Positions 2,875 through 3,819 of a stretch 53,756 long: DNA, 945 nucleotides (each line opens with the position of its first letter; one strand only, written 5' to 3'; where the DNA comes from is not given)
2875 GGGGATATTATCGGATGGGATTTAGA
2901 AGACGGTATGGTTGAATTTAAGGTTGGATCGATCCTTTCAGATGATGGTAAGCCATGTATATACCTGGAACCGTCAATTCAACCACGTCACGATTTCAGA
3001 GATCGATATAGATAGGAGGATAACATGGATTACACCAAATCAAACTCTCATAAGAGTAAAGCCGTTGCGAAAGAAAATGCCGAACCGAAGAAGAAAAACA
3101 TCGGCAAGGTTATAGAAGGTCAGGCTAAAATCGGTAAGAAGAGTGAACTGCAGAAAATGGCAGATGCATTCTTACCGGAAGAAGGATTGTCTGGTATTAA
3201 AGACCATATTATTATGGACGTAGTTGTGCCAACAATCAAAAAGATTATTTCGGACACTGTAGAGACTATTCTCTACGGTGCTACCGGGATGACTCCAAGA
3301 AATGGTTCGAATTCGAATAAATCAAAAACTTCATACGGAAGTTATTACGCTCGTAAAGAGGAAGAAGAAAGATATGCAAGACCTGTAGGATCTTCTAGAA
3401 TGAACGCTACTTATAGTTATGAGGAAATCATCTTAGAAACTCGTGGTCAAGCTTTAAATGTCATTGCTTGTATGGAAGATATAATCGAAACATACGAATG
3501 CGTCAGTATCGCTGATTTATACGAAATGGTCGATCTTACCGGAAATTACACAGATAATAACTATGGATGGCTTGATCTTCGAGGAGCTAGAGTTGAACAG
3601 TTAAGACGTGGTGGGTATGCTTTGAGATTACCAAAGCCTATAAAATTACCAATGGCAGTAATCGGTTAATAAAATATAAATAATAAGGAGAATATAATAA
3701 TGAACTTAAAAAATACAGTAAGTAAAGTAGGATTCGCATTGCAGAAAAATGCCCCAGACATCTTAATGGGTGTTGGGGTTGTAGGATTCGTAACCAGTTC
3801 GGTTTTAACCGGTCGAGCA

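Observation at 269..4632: Duplicated two-gene module in the early region: three family-A membrane proteins and two family-B proteins in B-A tandem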

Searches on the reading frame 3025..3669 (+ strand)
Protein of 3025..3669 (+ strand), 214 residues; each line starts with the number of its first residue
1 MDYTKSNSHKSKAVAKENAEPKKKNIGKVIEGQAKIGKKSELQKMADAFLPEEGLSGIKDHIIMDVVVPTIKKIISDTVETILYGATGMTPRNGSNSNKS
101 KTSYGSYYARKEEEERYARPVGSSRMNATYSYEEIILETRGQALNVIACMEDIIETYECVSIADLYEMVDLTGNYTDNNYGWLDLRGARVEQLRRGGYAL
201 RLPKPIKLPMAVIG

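Call 3: search_protein_families(library=pfam, proteins=[window:3025-3669:+], max_evalue=1)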
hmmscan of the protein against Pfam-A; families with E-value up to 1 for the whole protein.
window:3025-3669:+ (214 aa): 1 family
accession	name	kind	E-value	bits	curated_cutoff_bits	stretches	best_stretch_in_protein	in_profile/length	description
PF23716.1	DUF7158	-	0.25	11.4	27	1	188-205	17-34/38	Family of unknown function (DUF7158)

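Call 4: search_protein_families(library=phrogs, proteins=[window:3025-3669:+], max_evalue=0.1)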
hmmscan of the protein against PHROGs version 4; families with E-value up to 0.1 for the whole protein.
window:3025-3669:+ (214 aa): 1 family
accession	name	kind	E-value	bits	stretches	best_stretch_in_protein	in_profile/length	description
phrog_4079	-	unknown function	1.2e-54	187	1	1-208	2-213/214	-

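Call 9: search_solved_structures(query=window:3025-3669:+, max_evalue=10)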
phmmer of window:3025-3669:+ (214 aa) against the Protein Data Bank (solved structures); distinct sequences matched with E-value up to 10: 0.

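Call 16: find_homologous_proteins(query=window:3025-3669:+, max_evalue=0.001)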
Query window:3025-3669:+ (214 aa): 53 proteins with E <= 0.001 among 332 candidates.
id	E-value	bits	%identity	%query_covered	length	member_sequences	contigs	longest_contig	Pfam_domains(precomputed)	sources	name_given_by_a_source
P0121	5.9e-136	469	100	100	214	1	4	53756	-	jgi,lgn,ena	-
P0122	1.4e-112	392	82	100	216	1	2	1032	-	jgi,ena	jgi:hypothetical protein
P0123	2.1e-108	379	79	100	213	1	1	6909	-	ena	-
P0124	1.0e-107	376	78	100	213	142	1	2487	-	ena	-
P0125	1.8e-106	372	77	100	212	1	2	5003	-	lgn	-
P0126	2.6e-106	372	80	100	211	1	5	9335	-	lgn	-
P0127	1.2e-105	370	80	100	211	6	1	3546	-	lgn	-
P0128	1.2e-104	366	78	100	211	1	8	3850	-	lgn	-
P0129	1.5e-101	356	76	100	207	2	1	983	-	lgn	-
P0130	2.4e-101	356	76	100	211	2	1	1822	-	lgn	-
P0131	1.5e-98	347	75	100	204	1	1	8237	-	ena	-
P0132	2.4e-97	343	74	98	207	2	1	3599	-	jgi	-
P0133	4.2e-96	339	74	98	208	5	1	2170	-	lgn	-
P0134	1.1e-65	239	55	100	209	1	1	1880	-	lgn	-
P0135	1.1e-63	233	52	100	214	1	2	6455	-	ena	-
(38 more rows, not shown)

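Call 32: predict_structure(alignment_id=A2)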
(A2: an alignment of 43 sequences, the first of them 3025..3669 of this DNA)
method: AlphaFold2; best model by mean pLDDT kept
length: 214 residues; sequences in the alignment: 43
mean_pLDDT: 67.1   pTM: 0.49
mean pLDDT of the five models: 67.1, 66.2, 65.2, 65.0, 60.4
residues with pLDDT >= 90: 51; 70-90: 39; 50-70: 80; < 50: 44
segments of 3 or more residues with pLDDT < 50: 53-59, 84-104, 119-128
pLDDT, mean of each block of 10 residues (from residue 1): 54 54 73 75 55 46 53 54 46 43 51 52 46 85 94 92 90 76 92 89 88 64
secondary structure, 60 per line:
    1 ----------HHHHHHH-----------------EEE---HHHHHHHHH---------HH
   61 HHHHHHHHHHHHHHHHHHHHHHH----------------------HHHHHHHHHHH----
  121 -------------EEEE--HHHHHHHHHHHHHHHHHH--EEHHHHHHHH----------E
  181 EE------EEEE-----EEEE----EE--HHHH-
elements in order: H11-17 E35-37 H41-49 H59-83 H106-116 E134-137 H140-157 H162-169 E180-182 E189-192 E198-201 H210-213

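Call 35: fold_search(model_id=the predicted structure, library=pdb)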
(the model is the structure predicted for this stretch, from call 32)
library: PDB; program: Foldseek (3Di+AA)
matches with E <= 10: 89; with E <= 0.001: 0
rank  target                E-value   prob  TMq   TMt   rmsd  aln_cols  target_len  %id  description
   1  8i9x_LX               9.6e-01  0.05  0.10  0.15  24.4       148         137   12  Cryo-EM structure of a Chaetomium thermophilum pre-60S ribosomal subunit - Ytm1-1 (released 2023-05-17)
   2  8fky_LH               1.3e+00  0.03  0.09  0.13  25.4       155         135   12  Human nucleolar pre-60S ribosomal subunit (State F) (released 2023-07-12)
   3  8fkt_LH               1.4e+00  0.04  0.09  0.14  25.4       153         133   12  Human nucleolar pre-60S ribosomal subunit (State C1) (released 2023-07-12)
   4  8c41_A                1.5e+00  0.08  0.16  0.06   6.2        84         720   14  High resolution structure of the Streptococcus pneumoniae topoisomerase IV-DNA complex with the novel fluoroquinolone  (released 2024-01-10)
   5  9e6q_AU               2.7e+00  0.08  0.15  0.33   5.5        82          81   12  Cryo-EM structure of the Pyrobaculum calidifontis 50S ribosomal subunit in complex with Dri (released 2024-11-20)
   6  2gmq_B                2.7e+00  0.03  0.14  0.21   7.2        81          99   10  Crystal structure of protein EF0006 from Enterococcus faecalis (released 2006-05-09)
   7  7qiw_Z                2.7e+00  0.02  0.10  0.14  13.3       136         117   14  Specific features and methylation sites of a plant ribosome. 60S ribosomal subunit. (released 2022-07-13)
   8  9a68_A                2.9e+00  0.08  0.16  0.05   4.3        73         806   11  Integrative model of PARC-PARE by crosslinking MS and deep learning (released 2024-09-18)
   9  8azw_k                2.9e+00  0.02  0.10  0.14  13.2       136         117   14  Cryo-EM structure of the plant 60S subunit (released 2023-06-07)
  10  7cay                  3.1e+00  0.06  0.17  0.20   5.8        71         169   15  Crystal Structure of Lon N-terminal domain protein from Xanthomonas campestris (released 2020-10-14)
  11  7jgr_B                3.1e+00  0.06  0.14  0.11  11.8        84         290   10  Structure of Drosophila ORC bound to DNA (84 bp) and Cdc6 (released 2020-09-09)
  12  2qze_B                3.3e+00  0.02  0.12  0.12  13.0        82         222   12  Monoclinic Mimivirus Capping Enzyme Triphosphatase. (released 2008-04-01)
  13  7ohr_X                3.5e+00  0.02  0.12  0.17  24.4       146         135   12  Nog1-TAP associated immature ribosomal particle population E from S. cerevisiae (released 2021-11-10)
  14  5t2a_V                4.0e+00  0.01  0.10  0.15  12.9       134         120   12  CryoEM structure of the Leishmania donovani 80S ribosome at 2.9 Angstrom resolution (released 2017-01-25)
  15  5cka                  4.2e+00  0.06  0.11  0.21   3.6        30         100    7  Human beta-2 microglobulin double mutant W60G-N83V (released 2016-05-18)
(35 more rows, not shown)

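Call 36: search_dna_similar(query=window:3025-3669:+, collection=phages, mode=protein, max_rows=30, rows=spread, max_evalue=0.001)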
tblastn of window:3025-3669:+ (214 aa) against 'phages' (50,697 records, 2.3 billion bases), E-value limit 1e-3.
Records with a match: 250; places in all: 253; records where one place covers at least 80% of the query: 236.
Best place of each record, by identity: <60% 250.
By first word of the organism name: Arthrobacter 95; Gordonia 55; Streptomyces 53; Lactococcus 13; Siphovirus 12; Curtobacterium 7; Microbacterium 4; Rhodococcus 4; Bacteriophage 2; Caudovirus 2; and 2 more.
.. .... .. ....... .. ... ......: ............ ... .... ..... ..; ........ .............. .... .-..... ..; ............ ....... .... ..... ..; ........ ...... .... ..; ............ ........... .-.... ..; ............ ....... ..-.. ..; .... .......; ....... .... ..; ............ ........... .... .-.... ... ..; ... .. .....
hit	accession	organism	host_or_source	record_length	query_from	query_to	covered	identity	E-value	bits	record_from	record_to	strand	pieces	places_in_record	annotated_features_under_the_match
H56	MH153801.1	Microbacterium phage Count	Microbacterium foliorum NRRL B-24224 SEA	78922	6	209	95%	36.1%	5e-24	104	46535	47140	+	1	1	69: hypothetical protein | 70: MerR-like HTH DNA binding protein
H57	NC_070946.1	Arthrobacter phage Dynamite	Arthrobacter sp. ATCC 21022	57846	1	208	97%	32.5%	2e-21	97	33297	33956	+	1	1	53: hypothetical protein | 54: hypothetical protein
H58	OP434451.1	Arthrobacter phage BenitoAntonio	Arthrobacter sp. ATCC 21022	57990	1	208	97%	32.5%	2e-21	97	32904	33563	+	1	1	53: hypothetical protein | 54: hypothetical protein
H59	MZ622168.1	Gordonia phage Nadmeg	Gordonia rubripertincta NRRL B-16540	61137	4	205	94%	33.0%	9e-23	100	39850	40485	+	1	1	58: hypothetical protein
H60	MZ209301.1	Gordonia phage Figliar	Gordonia rubripertincta NRRL B-16540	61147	4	205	94%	32.6%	2e-24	106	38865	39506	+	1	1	55: hypothetical protein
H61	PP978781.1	Gordonia phage TenaciousP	Gordonia rubripertincta NRRL B-16540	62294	4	205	94%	32.6%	2e-24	106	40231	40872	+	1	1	57: hypothetical protein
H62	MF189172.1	Arthrobacter phage Elsa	Arthrobacter sp. ATCC 21022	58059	1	208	97%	31.4%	5e-20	93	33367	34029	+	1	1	hypothetical protein (x2)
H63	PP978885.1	Gordonia phage Perkunas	Gordonia rubripertincta NRRL B-16540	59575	4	205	94%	31.9%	3e-23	102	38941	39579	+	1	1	59: hypothetical protein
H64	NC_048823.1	Gordonia phage Untouchable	Gordonia rubripertincta NRRL B-16540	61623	4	205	94%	31.8%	6e-23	101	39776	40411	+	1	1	59: hypothetical protein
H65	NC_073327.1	Arthrobacter phage Niktson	Arthrobacter sp. ATCC 21022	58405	1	212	99%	30.2%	1e-15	81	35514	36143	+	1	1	hypothetical protein (x2)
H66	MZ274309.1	Arthrobacter phage CastorTray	Arthrobacter sp. ATCC 21022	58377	1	212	99%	30.2%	1e-15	81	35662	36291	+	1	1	52: hypothetical protein | 53: hypothetical protein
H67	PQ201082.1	Arthrobacter phage Phaby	Arthrobacter globiformis B-2979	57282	1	208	97%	30.7%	3e-16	82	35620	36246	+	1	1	52: hypothetical protein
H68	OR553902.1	Arthrobacter phage Lewando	Arthrobacter globiformis NRRL B-2779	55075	1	204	95%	30.9%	3e-15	79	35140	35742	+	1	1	55: hypothetical protein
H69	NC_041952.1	Arthrobacter phage Gordon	Arthrobacter sp. ATCC 21022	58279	1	208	97%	29.8%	3e-15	79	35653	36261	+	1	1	47: hypothetical protein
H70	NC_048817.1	Gordonia phage Tanis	Gordonia terrae 3612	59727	12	205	91%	31.9%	8e-23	101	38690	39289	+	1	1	58: hypothetical protein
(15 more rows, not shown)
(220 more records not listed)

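Call 39: search_protein_families(library=ncbifam, proteins=[window:3025-3669:+], max_evalue=0.1)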
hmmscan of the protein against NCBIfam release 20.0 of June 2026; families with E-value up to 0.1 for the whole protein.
window:3025-3669:+ (214 aa): 0 families

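Call 40: search_protein_families(library=padloc, proteins=[window:3025-3669:+], max_evalue=0.1)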
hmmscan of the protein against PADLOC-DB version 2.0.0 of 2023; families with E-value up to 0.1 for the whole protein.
window:3025-3669:+ (214 aa): 0 families

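Call 49: fold_search(model_id=the predicted structure, library=viral)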
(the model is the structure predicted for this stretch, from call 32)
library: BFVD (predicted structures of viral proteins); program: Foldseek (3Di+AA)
matches with E <= 10: 34; with E <= 0.001: 9
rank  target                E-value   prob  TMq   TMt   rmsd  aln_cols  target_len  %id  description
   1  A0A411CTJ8            1.0e-12  1.00  0.45  0.42  15.8       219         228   26  (no name in the UniProt tables at hand)
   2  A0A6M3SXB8            4.4e-11  1.00  0.43  0.39  16.5       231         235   31  (no name in the UniProt tables at hand)
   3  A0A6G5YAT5            6.7e-10  1.00  0.43  0.42  12.1       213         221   23  (no name in the UniProt tables at hand)
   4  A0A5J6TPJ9            1.9e-09  1.00  0.43  0.42  16.8       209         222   25  (no name in the UniProt tables at hand)
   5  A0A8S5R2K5            1.1e-08  1.00  0.42  0.51  13.6       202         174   25  Uncharacterized protein [Siphoviridae sp. ctj7g1]
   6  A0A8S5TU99            1.3e-08  1.00  0.33  0.36  19.7       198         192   25  Uncharacterized protein [Siphoviridae sp. ctWT735]
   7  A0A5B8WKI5            3.1e-06  1.00  0.33  0.34  12.4       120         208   28  Uncharacterized protein [Arthrobacter phage Qui]
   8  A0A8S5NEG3            6.9e-06  1.00  0.42  0.42  16.9       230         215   20  Uncharacterized protein [Siphoviridae sp. ctHEr2]
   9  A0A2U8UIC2            6.2e-04  1.00  0.33  0.24  26.5       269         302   16  (no name in the UniProt tables at hand)
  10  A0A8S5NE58            1.8e-03  0.98  0.27  0.22  14.3       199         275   12  Uncharacterized protein [Siphoviridae sp. ctHEr2]
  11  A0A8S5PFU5            2.9e-03  1.00  0.31  0.68   7.2        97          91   27  Uncharacterized protein [Siphoviridae sp. ctLOE2]
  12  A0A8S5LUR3            1.0e-02  1.00  0.28  0.61   4.3        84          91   20  Uncharacterized protein [Siphoviridae sp. ctMsr1]
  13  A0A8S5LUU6            1.1e-02  1.00  0.30  0.72   2.9        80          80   21  Uncharacterized protein [Siphoviridae sp. ctMsr1]
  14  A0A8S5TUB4            8.1e-02  0.51  0.26  0.22  25.4       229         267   10  Uncharacterized protein [Siphoviridae sp. ctWT735]
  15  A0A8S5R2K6            9.8e-02  0.54  0.26  0.28  21.5       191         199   12  Uncharacterized protein [Siphoviridae sp. ctj7g1]
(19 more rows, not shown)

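Call 55: get_annotated_region(hit=H56, flank=6000)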
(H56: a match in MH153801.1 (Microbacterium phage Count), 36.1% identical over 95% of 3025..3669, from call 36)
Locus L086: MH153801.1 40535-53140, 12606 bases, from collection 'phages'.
description: Microbacterium phage Count, complete genome.
organism: Microbacterium phage Count (NCBI taxid 2182352)
taxonomy: Viruses; Duplodnaviria; Heunggongvirae; Uroviricota; Caudoviricetes
host: Microbacterium foliorum NRRL B-24224 SEA; source: soil; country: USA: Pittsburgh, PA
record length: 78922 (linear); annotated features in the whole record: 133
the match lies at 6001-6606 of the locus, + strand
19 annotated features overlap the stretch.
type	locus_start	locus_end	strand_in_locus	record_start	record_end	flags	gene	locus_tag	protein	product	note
CDS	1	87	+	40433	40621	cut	57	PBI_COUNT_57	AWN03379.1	hypothetical protein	-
CDS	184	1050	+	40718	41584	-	58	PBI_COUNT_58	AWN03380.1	hypothetical protein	-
CDS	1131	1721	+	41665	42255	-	59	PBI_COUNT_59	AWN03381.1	hypothetical protein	-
CDS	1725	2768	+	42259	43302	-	60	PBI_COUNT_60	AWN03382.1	glycosyltransferase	-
CDS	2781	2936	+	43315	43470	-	61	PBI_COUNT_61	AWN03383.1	hypothetical protein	-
CDS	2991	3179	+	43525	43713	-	62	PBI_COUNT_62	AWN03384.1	hypothetical protein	-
CDS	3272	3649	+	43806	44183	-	63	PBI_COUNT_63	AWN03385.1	hypothetical protein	-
CDS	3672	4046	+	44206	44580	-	64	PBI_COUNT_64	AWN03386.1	hypothetical protein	-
CDS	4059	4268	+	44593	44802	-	65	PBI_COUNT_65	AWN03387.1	hypothetical protein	-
CDS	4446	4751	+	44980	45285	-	66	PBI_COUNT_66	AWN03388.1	hypothetical protein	-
CDS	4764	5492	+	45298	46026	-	67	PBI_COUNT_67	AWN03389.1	hypothetical protein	-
CDS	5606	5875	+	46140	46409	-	68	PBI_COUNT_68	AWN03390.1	hypothetical protein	-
CDS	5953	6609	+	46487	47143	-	69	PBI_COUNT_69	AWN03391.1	hypothetical protein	-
CDS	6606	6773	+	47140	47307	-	70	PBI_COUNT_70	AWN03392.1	MerR-like HTH DNA binding protein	HTH DNA binding protein, MerR-like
CDS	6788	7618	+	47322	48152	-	71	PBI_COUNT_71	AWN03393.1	hypothetical protein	-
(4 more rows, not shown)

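Call 56: search_protein_families(library=pfam, alignment_id=A2, max_evalue=5)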
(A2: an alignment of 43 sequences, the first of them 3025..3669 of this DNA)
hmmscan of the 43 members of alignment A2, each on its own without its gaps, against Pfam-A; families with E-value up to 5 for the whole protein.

A. member 1, window:3025-3669:+ (214 aa): 1 family
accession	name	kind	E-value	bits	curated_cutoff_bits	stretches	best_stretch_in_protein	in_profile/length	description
PF23716.1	DUF7158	-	0.25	11.4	27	1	188-205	17-34/38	Family of unknown function (DUF7158)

B. families by the number of members that match (of 43 scanned): 18 families
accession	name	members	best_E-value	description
PF19514.5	MobC_2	2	0.023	MobC-like protein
PF14617.12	CMS1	1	0.018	U3-containing 90S pre-ribosomal complex subunit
PF21861.2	RepB_C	1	0.027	Replication protein RepB, C-terminal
PF08994.15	T4_Gp59_C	1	0.036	T4 gene Gp59 loader of gp41 DNA helicase C-term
PF00762.24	Ferrochelatase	1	0.047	Ferrochelatase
PF09590.15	Env-gp36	1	0.075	Lentivirus surface glycoprotein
PF00921.22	Lipoprotein_2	1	0.078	Borrelia lipoprotein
PF17564.7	DUF5470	1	0.11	Family of unknown function (DUF5470)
PF06254.16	YdaT_toxin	1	0.12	Bacterial toxin ydaT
PF06162.17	PgaPase_1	1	0.15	Putative pyroglutamyl peptidase PgaPase_1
PF21716.3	dnstrm_HI1420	1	0.16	Probable addiction module antidote protein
PF18491.7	SRA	1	0.18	SET and RING associated domain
PF17075.10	RRT14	1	0.2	Regular of rDNA transcription protein 14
PF23268.1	RIN1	1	0.21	RIN1-like domain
PF11833.13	CPP1-like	1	0.22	Protein CHAPERONE-LIKE PROTEIN OF POR1-like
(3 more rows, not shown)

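Call 60: search_protein_representatives(alignment_id=A2)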
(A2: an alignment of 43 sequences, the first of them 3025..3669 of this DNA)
Query: 43 sequences, 201 profile positions. Proteins with E-value up to 0.001 (for the whole library): 8684; up to 1e-10: 7151; up to 1e-30: 3756. The best 150 are listed.
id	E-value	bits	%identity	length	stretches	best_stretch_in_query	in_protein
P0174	2.4e-82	292.1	-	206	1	1-201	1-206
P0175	2.5e-77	275.7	-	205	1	1-201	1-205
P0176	4.0e-77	275.1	-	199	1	1-201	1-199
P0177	1.8e-76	272.9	-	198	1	1-201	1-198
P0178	1.4e-75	270.0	-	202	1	1-201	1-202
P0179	1.7e-75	269.8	-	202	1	1-201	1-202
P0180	3.1e-75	268.9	-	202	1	1-200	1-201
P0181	5.5e-75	268.1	-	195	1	2-200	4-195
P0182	9.1e-75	267.4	-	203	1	1-201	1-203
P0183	1.2e-74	267.0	-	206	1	3-200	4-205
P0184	1.3e-74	266.9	-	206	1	1-201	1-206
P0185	1.8e-74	266.4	-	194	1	2-200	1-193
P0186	5.6e-74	264.8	-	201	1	1-201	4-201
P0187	2.0e-73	263.0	-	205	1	2-201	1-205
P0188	8.7e-73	260.9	-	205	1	2-201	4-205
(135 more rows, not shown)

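Call 73: search_solved_structures(query=A2, max_evalue=10)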
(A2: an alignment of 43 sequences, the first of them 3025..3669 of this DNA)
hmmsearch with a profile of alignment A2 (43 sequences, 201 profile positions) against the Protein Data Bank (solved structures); distinct sequences matched with E-value up to 10: 0.
